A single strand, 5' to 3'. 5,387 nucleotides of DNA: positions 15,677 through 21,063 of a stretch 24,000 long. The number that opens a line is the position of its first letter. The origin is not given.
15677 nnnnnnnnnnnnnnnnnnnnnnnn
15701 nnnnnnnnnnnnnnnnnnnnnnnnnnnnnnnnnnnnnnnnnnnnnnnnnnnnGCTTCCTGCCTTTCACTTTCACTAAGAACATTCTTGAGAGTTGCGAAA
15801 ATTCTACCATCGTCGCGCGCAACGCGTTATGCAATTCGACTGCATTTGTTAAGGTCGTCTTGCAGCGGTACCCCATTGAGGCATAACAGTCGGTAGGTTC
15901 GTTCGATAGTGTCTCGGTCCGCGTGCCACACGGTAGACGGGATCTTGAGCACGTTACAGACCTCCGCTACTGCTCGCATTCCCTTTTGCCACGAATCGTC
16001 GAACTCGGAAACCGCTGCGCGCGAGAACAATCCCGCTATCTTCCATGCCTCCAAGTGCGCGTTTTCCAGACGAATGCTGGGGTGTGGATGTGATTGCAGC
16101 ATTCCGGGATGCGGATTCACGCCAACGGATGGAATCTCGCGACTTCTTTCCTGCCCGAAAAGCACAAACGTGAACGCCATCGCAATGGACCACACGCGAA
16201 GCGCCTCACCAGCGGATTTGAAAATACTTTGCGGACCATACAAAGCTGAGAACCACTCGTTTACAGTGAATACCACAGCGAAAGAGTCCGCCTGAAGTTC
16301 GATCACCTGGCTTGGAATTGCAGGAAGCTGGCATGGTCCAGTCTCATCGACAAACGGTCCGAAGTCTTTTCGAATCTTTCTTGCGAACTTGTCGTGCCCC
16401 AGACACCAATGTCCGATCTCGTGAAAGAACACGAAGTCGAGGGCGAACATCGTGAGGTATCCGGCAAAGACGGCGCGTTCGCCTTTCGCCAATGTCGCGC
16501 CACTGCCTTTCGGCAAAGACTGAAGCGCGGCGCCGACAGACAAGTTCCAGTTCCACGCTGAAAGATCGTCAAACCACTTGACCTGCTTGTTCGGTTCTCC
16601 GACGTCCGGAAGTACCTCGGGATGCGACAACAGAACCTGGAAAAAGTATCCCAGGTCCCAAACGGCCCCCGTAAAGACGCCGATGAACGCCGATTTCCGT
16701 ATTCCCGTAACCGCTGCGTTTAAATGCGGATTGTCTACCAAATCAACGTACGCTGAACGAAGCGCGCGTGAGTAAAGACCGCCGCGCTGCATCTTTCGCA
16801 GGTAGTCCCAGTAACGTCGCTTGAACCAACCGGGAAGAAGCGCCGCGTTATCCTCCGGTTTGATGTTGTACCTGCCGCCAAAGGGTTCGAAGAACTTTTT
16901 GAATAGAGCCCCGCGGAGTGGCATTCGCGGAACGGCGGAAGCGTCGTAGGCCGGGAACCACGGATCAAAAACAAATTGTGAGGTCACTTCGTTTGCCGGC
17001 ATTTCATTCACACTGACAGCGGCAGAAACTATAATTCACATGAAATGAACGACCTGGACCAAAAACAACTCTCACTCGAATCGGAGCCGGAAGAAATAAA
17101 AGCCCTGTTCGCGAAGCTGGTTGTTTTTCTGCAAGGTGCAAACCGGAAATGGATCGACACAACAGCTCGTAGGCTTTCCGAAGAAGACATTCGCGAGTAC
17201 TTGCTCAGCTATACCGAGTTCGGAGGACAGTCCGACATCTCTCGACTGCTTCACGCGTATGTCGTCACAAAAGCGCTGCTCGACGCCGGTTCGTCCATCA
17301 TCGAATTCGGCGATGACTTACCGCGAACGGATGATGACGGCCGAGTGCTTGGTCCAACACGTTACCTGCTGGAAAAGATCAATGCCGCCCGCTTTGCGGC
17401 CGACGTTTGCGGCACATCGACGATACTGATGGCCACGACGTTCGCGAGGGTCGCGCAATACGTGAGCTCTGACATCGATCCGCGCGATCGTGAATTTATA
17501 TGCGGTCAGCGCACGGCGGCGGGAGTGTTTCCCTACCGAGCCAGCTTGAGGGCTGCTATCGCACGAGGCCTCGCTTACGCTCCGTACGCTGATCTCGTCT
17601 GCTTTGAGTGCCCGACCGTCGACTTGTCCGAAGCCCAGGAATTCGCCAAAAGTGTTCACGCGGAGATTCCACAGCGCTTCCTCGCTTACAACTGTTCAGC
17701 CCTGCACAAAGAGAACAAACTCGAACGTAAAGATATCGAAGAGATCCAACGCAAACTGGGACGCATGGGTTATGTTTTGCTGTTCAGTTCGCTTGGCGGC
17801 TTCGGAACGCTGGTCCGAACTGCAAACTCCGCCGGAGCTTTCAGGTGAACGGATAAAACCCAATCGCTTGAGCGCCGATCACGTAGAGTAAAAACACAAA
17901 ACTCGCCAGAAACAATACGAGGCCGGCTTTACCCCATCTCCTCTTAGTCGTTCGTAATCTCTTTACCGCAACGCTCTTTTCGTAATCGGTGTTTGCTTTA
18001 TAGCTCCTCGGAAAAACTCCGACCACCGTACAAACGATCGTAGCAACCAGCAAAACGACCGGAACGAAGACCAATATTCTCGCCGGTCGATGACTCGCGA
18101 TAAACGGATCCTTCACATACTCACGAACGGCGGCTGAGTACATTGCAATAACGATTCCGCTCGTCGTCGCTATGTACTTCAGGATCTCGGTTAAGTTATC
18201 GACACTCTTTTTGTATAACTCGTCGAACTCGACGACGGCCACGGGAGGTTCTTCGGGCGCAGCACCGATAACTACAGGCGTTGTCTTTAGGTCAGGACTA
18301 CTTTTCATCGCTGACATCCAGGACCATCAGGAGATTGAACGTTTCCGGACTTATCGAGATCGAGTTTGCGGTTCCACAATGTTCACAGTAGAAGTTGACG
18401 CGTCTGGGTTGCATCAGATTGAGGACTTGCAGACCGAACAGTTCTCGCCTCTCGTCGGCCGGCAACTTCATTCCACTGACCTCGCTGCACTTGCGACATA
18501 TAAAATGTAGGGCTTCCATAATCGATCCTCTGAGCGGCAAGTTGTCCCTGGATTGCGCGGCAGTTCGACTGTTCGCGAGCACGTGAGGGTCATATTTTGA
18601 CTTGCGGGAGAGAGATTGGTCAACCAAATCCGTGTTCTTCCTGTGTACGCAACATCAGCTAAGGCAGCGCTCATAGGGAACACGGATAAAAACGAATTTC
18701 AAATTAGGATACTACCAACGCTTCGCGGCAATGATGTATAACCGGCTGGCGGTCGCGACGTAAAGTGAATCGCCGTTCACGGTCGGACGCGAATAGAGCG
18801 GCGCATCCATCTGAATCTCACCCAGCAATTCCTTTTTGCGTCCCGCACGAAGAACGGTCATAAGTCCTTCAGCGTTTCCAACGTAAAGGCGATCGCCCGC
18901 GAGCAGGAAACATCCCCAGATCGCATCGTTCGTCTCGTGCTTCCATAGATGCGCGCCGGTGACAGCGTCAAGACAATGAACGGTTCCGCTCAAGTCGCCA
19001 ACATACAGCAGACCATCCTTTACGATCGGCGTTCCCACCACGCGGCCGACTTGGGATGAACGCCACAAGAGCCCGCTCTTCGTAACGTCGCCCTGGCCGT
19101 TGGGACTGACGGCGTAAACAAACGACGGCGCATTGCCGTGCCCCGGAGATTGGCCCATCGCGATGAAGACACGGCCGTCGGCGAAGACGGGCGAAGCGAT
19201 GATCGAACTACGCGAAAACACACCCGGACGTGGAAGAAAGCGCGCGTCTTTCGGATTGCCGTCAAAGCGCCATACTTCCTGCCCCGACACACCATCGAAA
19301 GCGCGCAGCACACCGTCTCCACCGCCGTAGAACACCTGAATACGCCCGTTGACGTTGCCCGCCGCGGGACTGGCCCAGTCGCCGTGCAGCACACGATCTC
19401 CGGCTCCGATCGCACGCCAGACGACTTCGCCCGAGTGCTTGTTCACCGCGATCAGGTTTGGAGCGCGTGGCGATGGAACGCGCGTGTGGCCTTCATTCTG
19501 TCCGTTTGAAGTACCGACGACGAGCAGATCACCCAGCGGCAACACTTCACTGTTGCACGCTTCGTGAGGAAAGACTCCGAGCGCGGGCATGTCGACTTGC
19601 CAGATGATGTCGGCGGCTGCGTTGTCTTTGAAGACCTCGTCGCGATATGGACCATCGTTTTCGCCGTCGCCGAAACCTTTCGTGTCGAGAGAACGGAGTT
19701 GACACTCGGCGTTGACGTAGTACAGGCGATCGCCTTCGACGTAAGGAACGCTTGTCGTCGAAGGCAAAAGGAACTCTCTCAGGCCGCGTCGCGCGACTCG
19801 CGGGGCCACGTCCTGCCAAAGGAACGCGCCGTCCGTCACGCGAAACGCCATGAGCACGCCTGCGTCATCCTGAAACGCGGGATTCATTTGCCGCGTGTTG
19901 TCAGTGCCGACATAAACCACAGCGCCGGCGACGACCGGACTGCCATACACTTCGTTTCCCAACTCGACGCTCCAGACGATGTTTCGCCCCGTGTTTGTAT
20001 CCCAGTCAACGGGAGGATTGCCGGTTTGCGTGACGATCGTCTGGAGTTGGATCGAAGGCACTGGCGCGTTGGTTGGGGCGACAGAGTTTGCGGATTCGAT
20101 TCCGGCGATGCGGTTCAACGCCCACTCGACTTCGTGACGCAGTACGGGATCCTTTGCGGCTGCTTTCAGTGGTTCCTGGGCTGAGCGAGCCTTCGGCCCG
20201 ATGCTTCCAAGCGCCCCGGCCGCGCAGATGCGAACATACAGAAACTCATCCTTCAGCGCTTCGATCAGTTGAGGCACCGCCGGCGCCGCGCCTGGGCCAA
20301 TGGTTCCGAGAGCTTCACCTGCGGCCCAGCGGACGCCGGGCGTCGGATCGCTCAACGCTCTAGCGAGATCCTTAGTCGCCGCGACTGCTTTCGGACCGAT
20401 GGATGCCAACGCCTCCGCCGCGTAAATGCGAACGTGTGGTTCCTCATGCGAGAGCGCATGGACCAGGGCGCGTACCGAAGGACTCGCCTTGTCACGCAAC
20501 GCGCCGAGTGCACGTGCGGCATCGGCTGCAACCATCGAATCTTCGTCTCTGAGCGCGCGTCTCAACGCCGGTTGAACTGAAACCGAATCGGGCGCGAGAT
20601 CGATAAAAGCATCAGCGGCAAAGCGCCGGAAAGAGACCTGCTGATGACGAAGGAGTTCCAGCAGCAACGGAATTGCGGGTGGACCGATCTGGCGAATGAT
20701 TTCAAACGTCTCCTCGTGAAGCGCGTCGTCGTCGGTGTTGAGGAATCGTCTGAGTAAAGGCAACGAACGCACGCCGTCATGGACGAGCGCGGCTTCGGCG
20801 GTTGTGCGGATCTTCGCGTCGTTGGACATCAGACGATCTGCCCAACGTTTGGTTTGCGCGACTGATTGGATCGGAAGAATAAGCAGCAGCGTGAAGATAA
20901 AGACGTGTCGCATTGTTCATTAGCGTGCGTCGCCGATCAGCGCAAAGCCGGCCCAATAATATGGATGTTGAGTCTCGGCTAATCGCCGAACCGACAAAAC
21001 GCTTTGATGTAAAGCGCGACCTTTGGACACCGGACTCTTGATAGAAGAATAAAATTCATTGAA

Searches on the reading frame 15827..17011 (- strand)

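Call 58: search_protein_families(library=pfam, proteins=[window:15827-17011:-], max_evalue=0.001)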
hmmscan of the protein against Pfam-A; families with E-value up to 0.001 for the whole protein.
window:15827-17011:- (394 aa): 1 family
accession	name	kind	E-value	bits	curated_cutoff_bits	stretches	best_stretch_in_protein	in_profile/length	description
PF01435.24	Peptidase_M48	-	6.6e-05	23.3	20.3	0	182-207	52-81/186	Peptidase family M48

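Call 79: search_protein_families(library=padloc, proteins=[window:15827-17011:-], max_evalue=0.001)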
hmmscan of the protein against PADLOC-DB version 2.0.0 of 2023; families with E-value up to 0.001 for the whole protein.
window:15827-17011:- (394 aa): 0 families

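Call 114: search_protein_families(library=pfam, proteins=[window:15827-17011:-], max_evalue=0.1)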
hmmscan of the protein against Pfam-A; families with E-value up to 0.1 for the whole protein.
window:15827-17011:- (394 aa): 1 family
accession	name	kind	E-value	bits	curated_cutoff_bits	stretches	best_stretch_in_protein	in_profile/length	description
PF01435.24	Peptidase_M48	-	6.6e-05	23.3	20.3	0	182-207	52-81/186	Peptidase family M48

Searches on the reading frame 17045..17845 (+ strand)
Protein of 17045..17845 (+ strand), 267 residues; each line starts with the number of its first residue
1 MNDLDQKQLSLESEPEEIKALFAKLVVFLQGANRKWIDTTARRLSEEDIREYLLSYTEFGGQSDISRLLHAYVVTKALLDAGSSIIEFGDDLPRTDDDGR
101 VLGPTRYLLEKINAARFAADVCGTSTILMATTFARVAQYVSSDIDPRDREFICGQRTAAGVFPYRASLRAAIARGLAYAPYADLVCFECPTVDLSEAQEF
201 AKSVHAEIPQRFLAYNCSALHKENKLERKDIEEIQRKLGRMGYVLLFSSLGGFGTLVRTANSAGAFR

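Call 58: search_protein_families(library=pfam, proteins=[window:17045-17845:+], max_evalue=0.001)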
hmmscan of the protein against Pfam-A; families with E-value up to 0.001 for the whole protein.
window:17045-17845:+ (267 aa): 1 family
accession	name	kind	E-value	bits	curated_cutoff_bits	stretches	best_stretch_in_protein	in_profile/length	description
PF00463.27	ICL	-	3.5e-28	98.8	26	2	156-255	353-453/526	Isocitrate lyase family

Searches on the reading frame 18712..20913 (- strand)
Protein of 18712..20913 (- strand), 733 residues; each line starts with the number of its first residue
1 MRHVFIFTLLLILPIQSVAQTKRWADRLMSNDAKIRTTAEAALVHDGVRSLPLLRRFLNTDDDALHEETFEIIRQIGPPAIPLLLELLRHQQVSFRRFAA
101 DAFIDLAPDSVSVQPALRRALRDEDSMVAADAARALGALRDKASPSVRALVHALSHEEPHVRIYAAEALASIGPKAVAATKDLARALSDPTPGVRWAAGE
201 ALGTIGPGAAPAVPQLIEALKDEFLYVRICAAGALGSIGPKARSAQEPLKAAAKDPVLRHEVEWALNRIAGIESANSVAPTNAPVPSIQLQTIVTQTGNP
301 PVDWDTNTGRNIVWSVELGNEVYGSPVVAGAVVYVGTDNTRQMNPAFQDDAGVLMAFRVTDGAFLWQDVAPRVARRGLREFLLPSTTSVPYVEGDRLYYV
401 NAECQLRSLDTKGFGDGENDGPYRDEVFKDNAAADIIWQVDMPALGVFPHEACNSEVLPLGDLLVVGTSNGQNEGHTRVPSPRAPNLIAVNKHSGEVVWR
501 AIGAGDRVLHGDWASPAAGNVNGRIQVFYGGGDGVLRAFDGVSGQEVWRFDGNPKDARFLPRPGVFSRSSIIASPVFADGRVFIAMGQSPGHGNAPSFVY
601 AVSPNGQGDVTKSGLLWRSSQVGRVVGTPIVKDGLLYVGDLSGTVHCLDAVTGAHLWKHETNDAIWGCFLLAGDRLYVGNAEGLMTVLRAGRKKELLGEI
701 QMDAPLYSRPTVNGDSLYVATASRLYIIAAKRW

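Call 58: search_protein_families(library=pfam, proteins=[window:18712-20913:-], max_evalue=0.001)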
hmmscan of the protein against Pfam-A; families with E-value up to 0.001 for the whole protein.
window:18712-20913:- (733 aa): 9 families
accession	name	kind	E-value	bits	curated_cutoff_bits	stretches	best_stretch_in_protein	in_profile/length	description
PF13646.12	HEAT_2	-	2.3e-27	95.6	27.7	3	183-266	4-87/88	HEAT repeats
PF13360.13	PQQ_2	-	9.9e-24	84.7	27.6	4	533-662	2-102/233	Outer membrane protein assembly factor BamB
PF02985.28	HEAT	-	1.6e-19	68.5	23.5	0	149-174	4-29/31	HEAT repeat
PF13570.13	Beta-prop_ACSF4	-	1.5e-17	64.5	133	1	486-720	30-230/329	Beta-alanine-activating enzyme, beta-propeller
PF13513.12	HEAT_EZ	-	5.4e-12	46.4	27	0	207-238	24-55/55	HEAT-like repeat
PF03130.22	HEAT_PBS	-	8.5e-10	38.6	20.9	0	194-222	1-27/27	PBS lyase HEAT-like repeat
PF01011.28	PQQ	-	7.2e-08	32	26.7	0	627-662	51-86/595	Glucose/ethanol/alcohol dehydrogenase, beta-propeller domain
PF00514.29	Arm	-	6.8e-07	29.6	20.6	0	147-171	14-38/41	Armadillo/beta-catenin-like repeat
PF01602.26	Adaptin_N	-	0.00045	19.4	37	1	100-228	66-210/524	Adaptin N terminal region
